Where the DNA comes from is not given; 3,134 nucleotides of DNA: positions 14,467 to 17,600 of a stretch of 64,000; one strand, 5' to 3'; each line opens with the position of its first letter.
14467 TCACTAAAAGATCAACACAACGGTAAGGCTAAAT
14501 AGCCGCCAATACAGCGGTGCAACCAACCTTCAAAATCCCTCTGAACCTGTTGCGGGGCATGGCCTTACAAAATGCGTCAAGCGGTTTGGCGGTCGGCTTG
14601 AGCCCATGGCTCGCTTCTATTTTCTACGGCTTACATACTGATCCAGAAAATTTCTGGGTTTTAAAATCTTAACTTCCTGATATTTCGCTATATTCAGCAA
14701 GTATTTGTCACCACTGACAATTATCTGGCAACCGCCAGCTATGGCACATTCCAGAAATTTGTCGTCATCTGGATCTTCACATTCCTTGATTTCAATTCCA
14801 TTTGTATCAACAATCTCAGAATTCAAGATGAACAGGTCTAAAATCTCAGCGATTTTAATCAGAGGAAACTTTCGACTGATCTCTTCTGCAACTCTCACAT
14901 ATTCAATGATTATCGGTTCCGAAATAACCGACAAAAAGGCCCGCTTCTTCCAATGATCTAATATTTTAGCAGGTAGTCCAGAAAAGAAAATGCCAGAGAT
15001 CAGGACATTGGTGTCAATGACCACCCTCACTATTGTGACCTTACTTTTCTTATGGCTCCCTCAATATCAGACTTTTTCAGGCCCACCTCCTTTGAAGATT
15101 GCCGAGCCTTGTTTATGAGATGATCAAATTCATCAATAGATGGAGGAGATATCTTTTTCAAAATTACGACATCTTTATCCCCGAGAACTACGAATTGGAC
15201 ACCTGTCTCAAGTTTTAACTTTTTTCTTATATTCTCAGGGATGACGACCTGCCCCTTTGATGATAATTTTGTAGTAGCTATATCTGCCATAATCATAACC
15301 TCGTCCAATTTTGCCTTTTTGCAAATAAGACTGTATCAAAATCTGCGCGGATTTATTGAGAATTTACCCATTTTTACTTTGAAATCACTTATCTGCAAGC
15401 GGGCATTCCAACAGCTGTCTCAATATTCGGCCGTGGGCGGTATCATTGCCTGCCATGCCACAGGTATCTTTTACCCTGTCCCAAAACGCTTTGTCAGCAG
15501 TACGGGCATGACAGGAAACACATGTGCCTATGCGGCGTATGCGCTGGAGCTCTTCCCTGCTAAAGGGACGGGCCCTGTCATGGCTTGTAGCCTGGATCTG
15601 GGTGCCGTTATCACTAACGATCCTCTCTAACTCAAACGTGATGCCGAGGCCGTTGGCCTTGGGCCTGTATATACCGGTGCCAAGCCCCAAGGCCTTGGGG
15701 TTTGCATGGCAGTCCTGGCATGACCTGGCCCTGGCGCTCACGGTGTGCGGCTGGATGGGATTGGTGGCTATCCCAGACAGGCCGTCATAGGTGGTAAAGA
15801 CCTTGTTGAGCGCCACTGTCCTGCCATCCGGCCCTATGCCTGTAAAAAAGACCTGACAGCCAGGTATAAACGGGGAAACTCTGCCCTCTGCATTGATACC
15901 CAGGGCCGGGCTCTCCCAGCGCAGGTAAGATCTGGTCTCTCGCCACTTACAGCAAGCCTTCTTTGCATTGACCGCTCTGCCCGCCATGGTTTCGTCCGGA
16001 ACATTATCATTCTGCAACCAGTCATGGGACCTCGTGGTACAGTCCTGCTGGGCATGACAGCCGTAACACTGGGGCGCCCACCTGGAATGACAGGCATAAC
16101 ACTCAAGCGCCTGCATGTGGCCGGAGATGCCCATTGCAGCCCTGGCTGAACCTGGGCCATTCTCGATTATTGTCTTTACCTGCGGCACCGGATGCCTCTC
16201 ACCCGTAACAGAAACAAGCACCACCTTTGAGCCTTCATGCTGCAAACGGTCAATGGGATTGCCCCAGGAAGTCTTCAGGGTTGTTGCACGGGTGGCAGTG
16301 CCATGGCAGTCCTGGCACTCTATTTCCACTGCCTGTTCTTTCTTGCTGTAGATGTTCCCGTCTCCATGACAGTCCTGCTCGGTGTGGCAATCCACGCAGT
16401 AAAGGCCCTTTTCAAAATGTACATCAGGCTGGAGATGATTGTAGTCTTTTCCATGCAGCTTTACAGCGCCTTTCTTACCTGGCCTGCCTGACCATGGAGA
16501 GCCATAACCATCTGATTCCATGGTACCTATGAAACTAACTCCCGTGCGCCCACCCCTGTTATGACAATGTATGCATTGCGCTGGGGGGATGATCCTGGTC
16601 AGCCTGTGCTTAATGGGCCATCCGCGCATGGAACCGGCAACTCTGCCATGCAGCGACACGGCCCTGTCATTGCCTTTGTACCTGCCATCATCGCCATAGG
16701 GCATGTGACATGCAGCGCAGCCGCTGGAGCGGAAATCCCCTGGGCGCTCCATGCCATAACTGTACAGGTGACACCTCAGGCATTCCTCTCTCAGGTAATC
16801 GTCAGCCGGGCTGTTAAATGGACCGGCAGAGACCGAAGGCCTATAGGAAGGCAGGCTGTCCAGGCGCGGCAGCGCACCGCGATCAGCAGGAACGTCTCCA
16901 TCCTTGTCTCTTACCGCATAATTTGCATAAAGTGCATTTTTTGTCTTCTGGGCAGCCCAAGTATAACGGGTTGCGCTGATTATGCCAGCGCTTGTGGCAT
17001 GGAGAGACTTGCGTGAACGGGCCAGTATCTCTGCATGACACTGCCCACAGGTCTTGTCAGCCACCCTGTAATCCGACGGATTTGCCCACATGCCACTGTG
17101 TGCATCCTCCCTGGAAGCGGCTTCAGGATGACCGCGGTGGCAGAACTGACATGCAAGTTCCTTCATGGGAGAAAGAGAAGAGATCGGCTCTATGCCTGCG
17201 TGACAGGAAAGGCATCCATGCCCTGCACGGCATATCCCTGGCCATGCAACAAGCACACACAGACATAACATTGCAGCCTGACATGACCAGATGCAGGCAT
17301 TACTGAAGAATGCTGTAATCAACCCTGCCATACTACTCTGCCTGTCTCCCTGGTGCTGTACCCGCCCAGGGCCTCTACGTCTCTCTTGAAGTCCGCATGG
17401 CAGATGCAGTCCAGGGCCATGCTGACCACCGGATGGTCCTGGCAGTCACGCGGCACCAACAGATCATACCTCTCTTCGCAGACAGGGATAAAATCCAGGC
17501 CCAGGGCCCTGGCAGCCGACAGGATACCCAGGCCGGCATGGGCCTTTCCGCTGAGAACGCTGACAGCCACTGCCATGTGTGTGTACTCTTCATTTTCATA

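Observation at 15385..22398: Translationally coupled unit linking C1/methionine metabolism, two MoeA paralogs and a 12-haem cytochrome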

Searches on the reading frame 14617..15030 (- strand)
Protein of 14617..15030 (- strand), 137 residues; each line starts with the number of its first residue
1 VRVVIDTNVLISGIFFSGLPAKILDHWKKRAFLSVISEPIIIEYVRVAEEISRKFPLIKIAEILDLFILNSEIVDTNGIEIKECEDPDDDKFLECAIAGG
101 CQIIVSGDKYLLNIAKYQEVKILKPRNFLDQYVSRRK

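Call 4: search_protein_families(library=pfam, proteins=[window:14617-15030:-], max_evalue=0.01)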
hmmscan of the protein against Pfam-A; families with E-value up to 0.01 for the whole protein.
window:14617-15030:- (137 aa): 2 families
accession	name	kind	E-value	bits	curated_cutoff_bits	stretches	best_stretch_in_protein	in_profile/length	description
PF13470.12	PIN_3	-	7e-22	78.9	27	1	2-109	1-114/115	PIN domain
PF01850.27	PIN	-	0.0012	19.8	23.6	1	3-115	1-118/120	PIN domain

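Call 5: search_protein_families(library=ncbifam, proteins=[window:14617-15030:-], max_evalue=0.01)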
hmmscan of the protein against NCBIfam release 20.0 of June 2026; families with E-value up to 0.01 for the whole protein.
window:14617-15030:- (137 aa): 2 families
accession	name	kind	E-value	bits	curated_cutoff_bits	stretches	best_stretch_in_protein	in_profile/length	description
TIGR00305.1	TIGR00305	equivalog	4.9e-19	68.7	29.15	1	2-113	1-114/115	putative toxin-antitoxin system toxin component, PIN family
NF046100.1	RSP_2648_fam_PIN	equivalog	0.0096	15.9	170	0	3-106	1-103/177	RSP_2648 family PIN domain-containing protein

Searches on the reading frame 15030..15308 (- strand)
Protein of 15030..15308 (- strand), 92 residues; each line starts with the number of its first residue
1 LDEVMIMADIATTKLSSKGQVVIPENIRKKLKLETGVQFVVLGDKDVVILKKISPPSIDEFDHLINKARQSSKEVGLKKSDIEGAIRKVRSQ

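Call 4: search_protein_families(library=pfam, proteins=[window:15030-15308:-], max_evalue=0.01)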
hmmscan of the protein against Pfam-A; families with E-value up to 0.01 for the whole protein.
window:15030-15308:- (92 aa): 2 families
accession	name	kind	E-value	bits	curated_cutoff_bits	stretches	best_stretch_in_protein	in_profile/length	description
PF04014.23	MazE_antitoxin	-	8.3e-06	26.1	24.7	1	13-55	2-45/48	Antidote-toxin recognition MazE, bacterial antitoxin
PF15937.10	PrlF_antitoxin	-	0.0013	19.3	32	1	14-66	3-53/99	prlF antitoxin for toxin YhaV_toxin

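Call 5: search_protein_families(library=ncbifam, proteins=[window:15030-15308:-], max_evalue=0.01)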
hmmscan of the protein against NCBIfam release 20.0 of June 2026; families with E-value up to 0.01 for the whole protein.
window:15030-15308:- (92 aa): 6 families
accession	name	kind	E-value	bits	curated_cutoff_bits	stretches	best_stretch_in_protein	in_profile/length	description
TIGR01439.1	lp_hng_hel_AbrB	domain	2.8e-08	33.3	28.3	1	12-53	1-43/44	transcriptional regulator, AbrB family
NF006352.0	PRK08577.1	equivalog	1.8e-05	24.8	140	1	12-47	6-41/136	hypothetical protein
TIGR02851.1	spore_V_T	equivalog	3.3e-05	23.8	235.9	1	16-63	10-56/180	stage V sporulation protein T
NF007429.0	PRK09974.1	equivalog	0.00012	22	125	1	11-67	13-67/114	type II toxin-antitoxin system PrlF family antitoxin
NF040962.1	near_HgcAB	equivalog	0.00014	21.6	70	1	15-43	10-38/70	HgcAB-associated protein HgcC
NF050106.1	TA_MazE_antitoxin_Deino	equivalog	0.00034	20.8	65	1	19-50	1-32/65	type II toxin-antitoxin system MazE family antitoxin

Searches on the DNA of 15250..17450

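Call 61: search_rna_families(source=window, start=15250, end=17450, threshold=evalue, max_evalue=1)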
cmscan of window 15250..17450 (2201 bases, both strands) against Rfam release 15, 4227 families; matches with E-value up to 1: 0.
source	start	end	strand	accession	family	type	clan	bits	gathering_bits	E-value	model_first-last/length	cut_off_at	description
